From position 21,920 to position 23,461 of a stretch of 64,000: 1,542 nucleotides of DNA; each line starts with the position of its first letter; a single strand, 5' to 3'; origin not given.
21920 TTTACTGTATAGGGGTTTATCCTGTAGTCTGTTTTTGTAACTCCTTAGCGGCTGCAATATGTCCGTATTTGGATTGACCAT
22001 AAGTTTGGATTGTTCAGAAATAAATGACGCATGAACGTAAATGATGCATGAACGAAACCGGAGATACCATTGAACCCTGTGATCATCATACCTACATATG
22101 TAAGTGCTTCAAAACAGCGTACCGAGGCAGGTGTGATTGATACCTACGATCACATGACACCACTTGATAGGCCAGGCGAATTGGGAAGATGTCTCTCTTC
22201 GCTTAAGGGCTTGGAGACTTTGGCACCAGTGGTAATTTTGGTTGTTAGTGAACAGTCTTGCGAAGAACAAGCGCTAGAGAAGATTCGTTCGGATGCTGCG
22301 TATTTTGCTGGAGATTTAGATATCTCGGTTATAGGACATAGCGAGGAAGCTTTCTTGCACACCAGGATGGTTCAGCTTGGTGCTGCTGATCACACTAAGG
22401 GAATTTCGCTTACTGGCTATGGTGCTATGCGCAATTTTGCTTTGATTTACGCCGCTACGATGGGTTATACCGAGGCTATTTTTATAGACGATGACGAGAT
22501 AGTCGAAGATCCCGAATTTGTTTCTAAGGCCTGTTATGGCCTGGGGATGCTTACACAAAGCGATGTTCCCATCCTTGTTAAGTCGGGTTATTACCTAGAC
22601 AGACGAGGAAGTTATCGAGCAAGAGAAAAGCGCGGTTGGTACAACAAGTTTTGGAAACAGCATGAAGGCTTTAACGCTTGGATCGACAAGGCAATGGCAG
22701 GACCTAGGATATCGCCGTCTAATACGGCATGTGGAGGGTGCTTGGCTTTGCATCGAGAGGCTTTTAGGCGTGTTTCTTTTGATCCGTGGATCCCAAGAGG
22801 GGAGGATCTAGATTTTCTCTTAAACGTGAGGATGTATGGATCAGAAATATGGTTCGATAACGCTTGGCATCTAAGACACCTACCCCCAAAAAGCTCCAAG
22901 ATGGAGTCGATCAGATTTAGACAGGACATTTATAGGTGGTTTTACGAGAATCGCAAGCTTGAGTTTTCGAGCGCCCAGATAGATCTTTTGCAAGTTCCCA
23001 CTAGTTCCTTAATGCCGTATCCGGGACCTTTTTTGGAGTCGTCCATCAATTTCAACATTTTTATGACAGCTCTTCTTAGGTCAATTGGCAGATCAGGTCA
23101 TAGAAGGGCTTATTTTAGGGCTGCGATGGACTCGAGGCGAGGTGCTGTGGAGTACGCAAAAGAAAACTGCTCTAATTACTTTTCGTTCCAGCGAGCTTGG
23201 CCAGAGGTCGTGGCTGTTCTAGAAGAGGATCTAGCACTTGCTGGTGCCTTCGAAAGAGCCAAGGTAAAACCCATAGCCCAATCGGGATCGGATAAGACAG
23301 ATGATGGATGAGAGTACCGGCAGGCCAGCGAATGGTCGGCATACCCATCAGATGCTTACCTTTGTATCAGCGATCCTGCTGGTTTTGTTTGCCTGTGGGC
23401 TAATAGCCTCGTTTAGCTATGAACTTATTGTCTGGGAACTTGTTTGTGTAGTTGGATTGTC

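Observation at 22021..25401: GT-A-like gene translationally coupled to a reduced LytS-type kinase and LytTR regulator, with a 17-bp direct-repeat pair at the promoter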

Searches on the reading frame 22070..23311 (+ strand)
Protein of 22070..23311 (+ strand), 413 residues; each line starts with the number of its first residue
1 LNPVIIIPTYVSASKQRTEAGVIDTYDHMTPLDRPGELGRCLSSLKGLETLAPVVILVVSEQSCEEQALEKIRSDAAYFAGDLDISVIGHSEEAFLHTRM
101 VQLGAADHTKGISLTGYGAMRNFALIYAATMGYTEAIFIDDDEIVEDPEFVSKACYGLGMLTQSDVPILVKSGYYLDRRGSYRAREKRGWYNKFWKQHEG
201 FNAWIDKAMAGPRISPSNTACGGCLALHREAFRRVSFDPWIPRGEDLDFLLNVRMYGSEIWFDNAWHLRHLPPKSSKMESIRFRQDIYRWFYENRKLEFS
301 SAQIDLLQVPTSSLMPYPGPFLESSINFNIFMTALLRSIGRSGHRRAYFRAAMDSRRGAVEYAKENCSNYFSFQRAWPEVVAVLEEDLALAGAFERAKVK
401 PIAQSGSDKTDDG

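Call 3: search_protein_families(library=pfam, proteins=[window:22070-23311:+], max_evalue=0.01)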
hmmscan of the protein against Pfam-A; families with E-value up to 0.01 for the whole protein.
window:22070-23311:+ (413 aa): 1 family
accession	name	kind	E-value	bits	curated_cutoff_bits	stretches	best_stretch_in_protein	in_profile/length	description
PF13632.12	Glyco_trans_2_3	-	0.0067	16.7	27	0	138-330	4-172/198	Glycosyl transferase family group 2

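Call 4: search_protein_families(library=ncbifam, proteins=[window:22070-23311:+], max_evalue=0.01)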
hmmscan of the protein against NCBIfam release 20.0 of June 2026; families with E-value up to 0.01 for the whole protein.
window:22070-23311:+ (413 aa): 0 families

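Call 5: find_homologous_proteins(query=window:22070-23308:+)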
Query window:22070-23308:+ (413 aa): 1135 proteins with E <= 0.001 among 5194 candidates; the best 120 are listed.
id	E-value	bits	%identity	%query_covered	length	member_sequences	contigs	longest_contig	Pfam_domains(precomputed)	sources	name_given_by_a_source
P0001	2.6e-268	908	100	95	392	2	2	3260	-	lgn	-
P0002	3.9e-214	729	76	99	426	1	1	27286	-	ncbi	-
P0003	1.3e-210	718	74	99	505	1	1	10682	-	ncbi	-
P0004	2.4e-197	674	71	97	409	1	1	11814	-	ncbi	-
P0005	1.0e-193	662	69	98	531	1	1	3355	-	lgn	-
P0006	2.6e-191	654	67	100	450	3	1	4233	-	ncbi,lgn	ncbi:MAG: hypothetical protein ACOYIK_10780 [Coriobacteriales bacterium]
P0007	5.1e-190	650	68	97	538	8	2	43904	-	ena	-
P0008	1.7e-189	648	68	98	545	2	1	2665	-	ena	-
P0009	9.4e-189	646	67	97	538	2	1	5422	-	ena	-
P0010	9.1e-185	632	66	98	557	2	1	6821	-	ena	-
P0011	1.5e-179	615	63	100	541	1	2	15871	-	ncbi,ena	-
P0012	4.2e-179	614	63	100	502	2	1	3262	-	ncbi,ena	-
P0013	7.2e-179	613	63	100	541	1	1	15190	-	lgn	-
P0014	1.1e-178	612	66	98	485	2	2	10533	-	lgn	-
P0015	3.2e-177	608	63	100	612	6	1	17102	-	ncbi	-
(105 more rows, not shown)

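Call 6: search_solved_structures(query=window:22070-23308:+, max_evalue=1, show_alignments=2)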
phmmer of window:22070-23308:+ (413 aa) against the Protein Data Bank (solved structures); distinct sequences matched with E-value up to 1: 4.
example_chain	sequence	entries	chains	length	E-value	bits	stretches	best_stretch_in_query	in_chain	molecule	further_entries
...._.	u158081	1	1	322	0.14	14.2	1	82-175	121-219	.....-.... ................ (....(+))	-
6vo2_A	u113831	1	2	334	0.15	14.1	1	82-175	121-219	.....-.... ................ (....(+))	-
6aqj_A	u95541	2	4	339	0.15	14.1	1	82-175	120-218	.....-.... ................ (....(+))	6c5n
5w3k_A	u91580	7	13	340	0.15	14.1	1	82-175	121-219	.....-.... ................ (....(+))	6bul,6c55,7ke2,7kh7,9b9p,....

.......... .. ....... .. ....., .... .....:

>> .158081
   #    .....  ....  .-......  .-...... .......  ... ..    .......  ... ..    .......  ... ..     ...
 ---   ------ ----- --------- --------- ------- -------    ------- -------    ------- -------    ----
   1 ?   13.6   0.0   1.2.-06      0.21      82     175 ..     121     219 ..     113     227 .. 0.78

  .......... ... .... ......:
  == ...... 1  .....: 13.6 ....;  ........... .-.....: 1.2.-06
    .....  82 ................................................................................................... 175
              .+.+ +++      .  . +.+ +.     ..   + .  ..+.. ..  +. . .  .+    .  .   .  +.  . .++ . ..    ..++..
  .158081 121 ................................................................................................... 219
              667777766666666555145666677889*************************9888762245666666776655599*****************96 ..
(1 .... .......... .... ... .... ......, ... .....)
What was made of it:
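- Tried and rejected: PDB sequence search with the single protein (call 6): only spurious ketol-acid reductoisomerase hits (E = 0.14).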

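Call 7: find_related_loci(query=window:22070-23308:+, collection=genome_contigs, flank=5000)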
Query window:22070-23308:+ (413 aa) in genome_contigs; peptide patterns used: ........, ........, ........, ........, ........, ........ (x = any residue, [..] = any of these).
35 stretches matched a pattern; 7 encode a relative of the query (tblastn E <= 1e-3); 7 distinct loci.
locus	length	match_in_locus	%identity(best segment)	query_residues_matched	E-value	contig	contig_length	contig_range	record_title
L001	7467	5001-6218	76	1-408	0e+0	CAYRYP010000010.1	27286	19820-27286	MAG TPA_asm: uncultured Coriobacteriaceae bacterium isolate SRP141132_co3_341 genome assembly, contig: NODE_1203_length_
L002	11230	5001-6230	63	1-411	0e+0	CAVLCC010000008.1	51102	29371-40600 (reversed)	Senegalimassilia sp. isolate G02639-L1_cleanbin_000014 genome assembly, contig: Spades_G02639-L1_contig_220, whole genom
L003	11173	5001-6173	54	1-394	2e-144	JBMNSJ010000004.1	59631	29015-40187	MAG: Raoultibacter sp. isolate SBF912SR4HQ0004 scaffold_934_c1, whole genome shotgun sequence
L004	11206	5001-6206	53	1-405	9e-144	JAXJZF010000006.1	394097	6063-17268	MAG: Eggerthellaceae bacterium isolate DOME_MAG_8296 8296_D0102_k141_98851, whole genome shotgun sequence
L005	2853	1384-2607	53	1-412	1e-143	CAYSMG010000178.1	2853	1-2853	MAG TPA_asm: uncultured Eggerthellaceae bacterium isolate SRP141132_co6_297 genome assembly, contig: NODE_36347_length_2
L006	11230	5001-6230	63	1-411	0e+0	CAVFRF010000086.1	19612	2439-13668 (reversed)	Bacteroidaceae bacterium isolate SRR8978407_cleanbin_000001 genome assembly, contig: Spades_SRR8978407_contig_272, whole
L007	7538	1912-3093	42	1-400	3e-83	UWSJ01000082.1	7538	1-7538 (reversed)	uncultured Coriobacteriaceae bacterium isolate UMGS1204 genome assembly, contig: NODE_1520_length_7538_cov_13.7564, whol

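Call 22: search_protein_families(library=pfam, proteins=[L003:6321-7259:+, L003:2865-3569:+, L002:2496-4748:+, L002:9941-10849:-, L007:5040-5558:+, L007:6106-7398:-, L007:207-935:+, L003:7293-8618:+], max_evalue=0.001)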
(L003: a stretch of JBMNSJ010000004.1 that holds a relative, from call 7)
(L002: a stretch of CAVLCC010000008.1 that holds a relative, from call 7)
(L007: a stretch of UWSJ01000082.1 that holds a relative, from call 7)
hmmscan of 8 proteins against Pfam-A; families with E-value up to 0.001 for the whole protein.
L003:6321-7259:+ (312 aa): 2 families
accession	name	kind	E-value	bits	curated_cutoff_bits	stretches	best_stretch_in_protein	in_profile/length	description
PF01925.25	TauE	-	6.1e-49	167.3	32.6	1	11-301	2-235/237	Sulfite exporter TauE/SafE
PF07690.21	MFS_1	-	5e-05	22.8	33.4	0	18-304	68-286/347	Major Facilitator Superfamily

L003:2865-3569:+ (234 aa): 3 families
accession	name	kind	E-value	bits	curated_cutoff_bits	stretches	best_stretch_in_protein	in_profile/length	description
PF07155.17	ECF-ribofla_trS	-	2.5e-12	47.5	26.7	1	85-218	24-168/172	ECF-type riboflavin transporter, S component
PF20221.3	DUF6580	-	2.7e-08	34.7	27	1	67-218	7-150/162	Family of unknown function (DUF6580)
PF12822.12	ECF_trnsprt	-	1.3e-06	29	30.7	1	70-217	6-169/169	ECF transporter, substrate-specific component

L002:2496-4748:+ (750 aa): 0 families

L002:9941-10849:- (302 aa): 2 families
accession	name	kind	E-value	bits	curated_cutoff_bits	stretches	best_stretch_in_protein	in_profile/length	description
PF00497.25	SBP_bac_3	-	8.9e-31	106.8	26.4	1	67-282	1-128/132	Bacterial extracellular solute-binding proteins, family 3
PF10613.14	Lig_chan-Glu_bd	-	7.3e-09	36.2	30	1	80-159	15-113/115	Ligated ion channel L-glutamate- and glycine-binding site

L007:5040-5558:+ (172 aa): 2 families
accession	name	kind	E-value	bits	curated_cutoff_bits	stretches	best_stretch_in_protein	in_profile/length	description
PF12850.12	Metallophos_2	-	1.2e-23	84.3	27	1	5-139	3-152/154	Calcineurin-like phosphoesterase superfamily domain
PF00149.33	Metallophos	-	1.3e-05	26.2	21.5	1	4-66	2-83/191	Calcineurin-like phosphoesterase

L007:6106-7398:- (430 aa): 0 families

L007:207-935:+ (242 aa): 1 family
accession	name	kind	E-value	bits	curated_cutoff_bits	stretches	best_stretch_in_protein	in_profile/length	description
PF02775.26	TPP_enzyme_C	-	8.3e-10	39.1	21.9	1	23-135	45-149/151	Thiamine pyrophosphate enzyme, C-terminal TPP binding domain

L003:7293-8618:+ (441 aa): 4 families
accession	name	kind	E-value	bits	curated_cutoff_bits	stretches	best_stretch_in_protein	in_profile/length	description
PF06580.19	His_kinase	-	1.3e-22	80.3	25.2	1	235-311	1-79/81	Histidine kinase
PF02518.31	HATPase_c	-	4.8e-12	46.7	26.4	1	333-430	9-107/111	Histidine kinase-, DNA gyrase B-, and HSP90-like ATPase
PF15714.11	SpoVT_C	-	0.00013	22.4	27.5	1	107-220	12-127/128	Stage V sporulation protein T C-terminal, transcription factor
PF13492.12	GAF_3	-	0.00035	21.4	27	1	108-221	17-128/129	GAF domain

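Call 29: predict_structure(alignment_id=A1)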
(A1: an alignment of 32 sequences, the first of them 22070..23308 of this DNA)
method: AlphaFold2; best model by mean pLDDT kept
length: 413 residues; sequences in the alignment: 32
mean_pLDDT: 66.9   pTM: 0.70
mean pLDDT of the five models: 66.9, 64.9, 60.1, 59.6, 56.6
residues with pLDDT >= 90: 71; 70-90: 105; 50-70: 137; < 50: 100
segments of 3 or more residues with pLDDT < 50: 18-25, 214-228, 230-232, 234-242, 244-262, 273-276, 300-324, 405-413
pLDDT, mean of each block of 10 residues (from residue 1): 88 62 55 85 90 93 89 94 95 94 87 77 85 83 83 68 56 54 58 55 61 44 42 47 41 42 54 54 65 58 38 33 54 64 70 72 65 65 85 92 54 36
secondary structure, 60 per line:
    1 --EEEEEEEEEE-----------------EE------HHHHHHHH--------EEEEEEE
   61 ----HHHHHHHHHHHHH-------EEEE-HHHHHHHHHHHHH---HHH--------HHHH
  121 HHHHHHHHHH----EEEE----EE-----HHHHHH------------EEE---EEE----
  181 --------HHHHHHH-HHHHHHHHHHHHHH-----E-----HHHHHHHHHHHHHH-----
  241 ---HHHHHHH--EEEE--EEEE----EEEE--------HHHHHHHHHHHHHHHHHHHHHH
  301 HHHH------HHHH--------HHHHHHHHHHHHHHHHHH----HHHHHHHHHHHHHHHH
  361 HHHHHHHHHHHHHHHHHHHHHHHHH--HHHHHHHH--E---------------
elements in order: E3-12 H38-45 E54-60 H65-77 E85-88 H90-102 H117-130 E135-138 H150-155 E168-170 E174-176 H189-195 H197-210 H222-235 H244-250 E253-256 E259-262 E267-270 H279-304 H311-314 H323-340 H345-385 H388-395

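Call 34: fold_search(model_id=the predicted structure, library=pdb)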
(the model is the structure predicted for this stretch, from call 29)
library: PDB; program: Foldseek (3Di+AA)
matches with E <= 10: 470; with E <= 0.001: 0
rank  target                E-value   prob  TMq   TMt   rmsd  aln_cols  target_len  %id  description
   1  7sp9_A                2.4e-03  0.87  0.27  0.24  19.0       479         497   10  Chlorella virus Hyaluronan Synthase in the GlcNAc-primed channel-closed state (released 2022-04-06)
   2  2z86_D                4.8e-03  0.96  0.27  0.20  13.2       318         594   18  Crystal structure of chondroitin polymerase from Escherichia coli strain K4 (K4CP) complexed with UDP-GlcUA and UDP (released 2008-09-16)
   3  7yua_A                6.3e-03  1.00  0.25  0.27   3.6       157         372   15  Structural Insight into a Metal-Dependent Mutase MtdL Revealing an Arginine Residue Covalently Mediated Interconversio (released 2023-07-26)
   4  2wvk_B                6.6e-03  0.99  0.26  0.28   8.0       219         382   16  Mannosyl-3-phosphoglycerate synthase from Thermus thermophilus HB27 apoprotein (released 2010-03-31)
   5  8smm_A                7.3e-03  0.82  0.32  0.27  19.3       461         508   11  Xenopus laevis hyaluronan synthase 1 (released 2024-05-01)
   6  2wvk_A                1.1e-02  0.98  0.27  0.28   8.0       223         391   16  Mannosyl-3-phosphoglycerate synthase from Thermus thermophilus HB27 apoprotein (released 2010-03-31)
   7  2z86_A                1.3e-02  0.91  0.27  0.20  10.9       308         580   17  Crystal structure of chondroitin polymerase from Escherichia coli strain K4 (K4CP) complexed with UDP-GlcUA and UDP (released 2008-09-16)
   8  7xpr_A                1.3e-02  1.00  0.22  0.25   5.2       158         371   17  Crystal structrue of SeMet-MtdL:GDP (released 2023-03-29)
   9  2z87_B                1.3e-02  0.77  0.23  0.17  14.1       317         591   17  Crystal structure of chondroitin polymerase from Escherichia coli strain K4 (K4CP) complexed with UDP-GalNAc and UDP (released 2008-09-16)
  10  7xpt_A                1.7e-02  1.00  0.24  0.26   3.9       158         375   17  Crystal structrue of MtdL:GDP:Mn soaked with GDP-Glc (released 2023-03-29)
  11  4oby                  2.2e-02  0.11  0.13  0.11  22.8       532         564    9  Crystal Structure of E.coli Arginyl-tRNA Synthetase and Ligand Binding Studies Revealed Key Residues in Arginine Recogni (released 2014-02-12)
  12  8smn_A                2.5e-02  0.72  0.33  0.28  19.2       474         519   11  Xenopus laevis hyaluronan synthase 1, nascent HA polymer bound state (released 2024-05-01)
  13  8vht_A                3.2e-02  0.44  0.29  0.20  23.4       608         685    8  Cryo EM structure of a soybean CesA3 homotrimer (released 2025-01-15)
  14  2z87_A                4.1e-02  0.57  0.23  0.17  14.3       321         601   17  Crystal structure of chondroitin polymerase from Escherichia coli strain K4 (K4CP) complexed with UDP-GalNAc and UDP (released 2008-09-16)
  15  6t38_D                4.6e-02  0.66  0.17  0.23   9.0       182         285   13  Pseudomonas aeruginosa RmlA in complex with allosteric inhibitor (released 2020-08-19)
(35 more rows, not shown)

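Call 36: find_related_loci(query=A1, collection=metagenome_contigs, flank=6000)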
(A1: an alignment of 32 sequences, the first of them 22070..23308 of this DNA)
Query A1 (413 aa) in metagenome_contigs; peptide patterns used: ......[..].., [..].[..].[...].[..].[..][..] (x = any residue, [..] = any of these).
474 stretches matched a pattern; 422 encode a relative of the query (tblastn E <= 1e-3); the best 80 are kept; 80 distinct loci.
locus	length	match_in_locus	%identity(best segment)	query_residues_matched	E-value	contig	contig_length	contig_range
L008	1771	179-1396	53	1-413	1e-159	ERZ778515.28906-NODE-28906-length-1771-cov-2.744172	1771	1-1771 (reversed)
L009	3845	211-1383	56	1-394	6e-152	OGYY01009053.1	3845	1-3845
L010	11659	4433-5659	52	1-410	3e-146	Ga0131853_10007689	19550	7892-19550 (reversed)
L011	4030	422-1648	52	1-410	2e-150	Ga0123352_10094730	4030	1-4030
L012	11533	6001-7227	52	1-410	3e-146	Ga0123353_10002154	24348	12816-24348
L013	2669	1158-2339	55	1-397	4e-154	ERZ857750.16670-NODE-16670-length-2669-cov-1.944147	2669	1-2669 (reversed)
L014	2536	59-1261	53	1-401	1e-154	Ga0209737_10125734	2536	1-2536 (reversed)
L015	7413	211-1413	54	1-401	9e-146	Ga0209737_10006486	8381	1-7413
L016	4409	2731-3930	54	1-401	6e-148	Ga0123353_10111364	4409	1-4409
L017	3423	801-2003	53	1-401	4e-150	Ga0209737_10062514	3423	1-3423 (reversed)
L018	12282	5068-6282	53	1-407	2e-143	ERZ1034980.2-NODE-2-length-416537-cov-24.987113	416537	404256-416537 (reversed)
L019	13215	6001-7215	53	1-407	2e-143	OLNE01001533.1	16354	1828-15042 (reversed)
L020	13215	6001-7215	53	1-407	2e-143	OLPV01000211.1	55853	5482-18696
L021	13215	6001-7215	53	1-407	3e-143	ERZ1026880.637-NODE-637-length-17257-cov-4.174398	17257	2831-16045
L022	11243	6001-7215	53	1-407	2e-143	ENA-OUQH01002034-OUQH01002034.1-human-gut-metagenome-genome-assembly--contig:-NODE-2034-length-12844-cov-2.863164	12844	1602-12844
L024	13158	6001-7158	54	1-387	4e-142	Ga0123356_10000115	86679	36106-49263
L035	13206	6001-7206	52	1-405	4e-140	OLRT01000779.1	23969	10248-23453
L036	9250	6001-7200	52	1-401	4e-140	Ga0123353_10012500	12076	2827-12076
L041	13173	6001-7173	53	1-394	3e-139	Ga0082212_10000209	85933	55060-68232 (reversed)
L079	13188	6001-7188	51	1-399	1e-137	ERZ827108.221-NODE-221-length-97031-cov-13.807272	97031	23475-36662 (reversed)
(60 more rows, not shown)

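Call 41: search_protein_representatives(alignment_id=A1)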
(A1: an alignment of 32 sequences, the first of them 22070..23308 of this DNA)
Query: 32 sequences, 460 profile positions. Proteins with E-value up to 0.001 (for the whole library): 539; up to 1e-10: 393; up to 1e-30: 212. The best 150 are listed.
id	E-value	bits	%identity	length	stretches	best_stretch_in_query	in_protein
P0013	1.2e-217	739.9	-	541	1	1-442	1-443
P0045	2.5e-213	725.6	-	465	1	1-459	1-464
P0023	8.2e-206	700.8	-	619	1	1-418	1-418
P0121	4.3e-194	662.2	-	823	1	1-414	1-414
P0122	8.8e-179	611.7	-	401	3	80-304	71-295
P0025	2.2e-176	603.8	-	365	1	31-392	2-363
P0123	4.0e-160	550.2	-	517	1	1-415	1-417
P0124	2.6e-151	521.1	-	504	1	1-428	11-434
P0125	2.6e-137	475.0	-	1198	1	1-419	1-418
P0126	3.8e-132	458.0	-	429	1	1-399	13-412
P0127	4.3e-129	447.9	-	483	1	1-398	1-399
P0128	8.1e-120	417.3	-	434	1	1-395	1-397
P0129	1.7e-119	416.2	-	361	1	1-271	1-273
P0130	5.4e-118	411.3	-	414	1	1-392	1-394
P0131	1.7e-117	409.7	-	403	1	1-394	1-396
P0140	7.5e-90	318.5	-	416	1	2-400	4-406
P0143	1.5e-83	297.7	-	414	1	5-395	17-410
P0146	1.8e-76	274.4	-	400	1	5-383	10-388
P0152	2.7e-71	257.4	-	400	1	2-385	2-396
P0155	9.8e-68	245.6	-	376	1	1-382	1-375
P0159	3.8e-67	243.7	-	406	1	1-394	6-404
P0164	3.4e-64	234.0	-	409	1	1-393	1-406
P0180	9.1e-59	216.0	-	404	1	4-402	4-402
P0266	4.9e-42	160.9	-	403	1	3-392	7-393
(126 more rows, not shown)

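Call 43: search_protein_families(library=pfam, alignment_id=A2, max_evalue=0.01)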
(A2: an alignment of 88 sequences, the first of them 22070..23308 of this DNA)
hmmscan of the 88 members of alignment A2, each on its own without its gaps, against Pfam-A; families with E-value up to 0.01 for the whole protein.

A. member 1, window:22070-23308:+ (413 aa): 1 family
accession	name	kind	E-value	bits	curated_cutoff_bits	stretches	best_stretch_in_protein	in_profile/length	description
PF13632.12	Glyco_trans_2_3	-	0.0067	16.7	27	0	138-330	4-172/198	Glycosyl transferase family group 2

B. families by the number of members that match (of 88 scanned): 5 families
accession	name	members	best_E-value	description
PF13632.12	Glyco_trans_2_3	28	4.5e-07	Glycosyl transferase family group 2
PF13641.12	Glyco_tranf_2_3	25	3.1e-09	Glycosyltransferase like family 2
PF00535.33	Glycos_transf_2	9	0.00012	Glycosyl transferase family 2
PF19731.4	DUF6222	1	0.005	Family of unknown function (DUF6222)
PF07499.19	RuvA_C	1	0.0076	RuvA, C-terminal domain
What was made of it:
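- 22070..23311 (+): Soluble GT-A-fold glycosyltransferase-like protein (413 aa) of an uncharacterised family. GT2 Pfam families match 25-28 of 88 family members (call 43).
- On GT-A fold glycosyltransferases (GT2-like): Among family members, 28 of 88 and 25 of 88 match GT2 models at E <= 0.01 (call 43).
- Closest known: MtdL and plant RGP/UAM enzymes. Different: No family member matched any Pfam family outside the GT2 group at E <= 0.01 (call 43).
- GT2 Pfam families match about 30% of family members (call 43).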
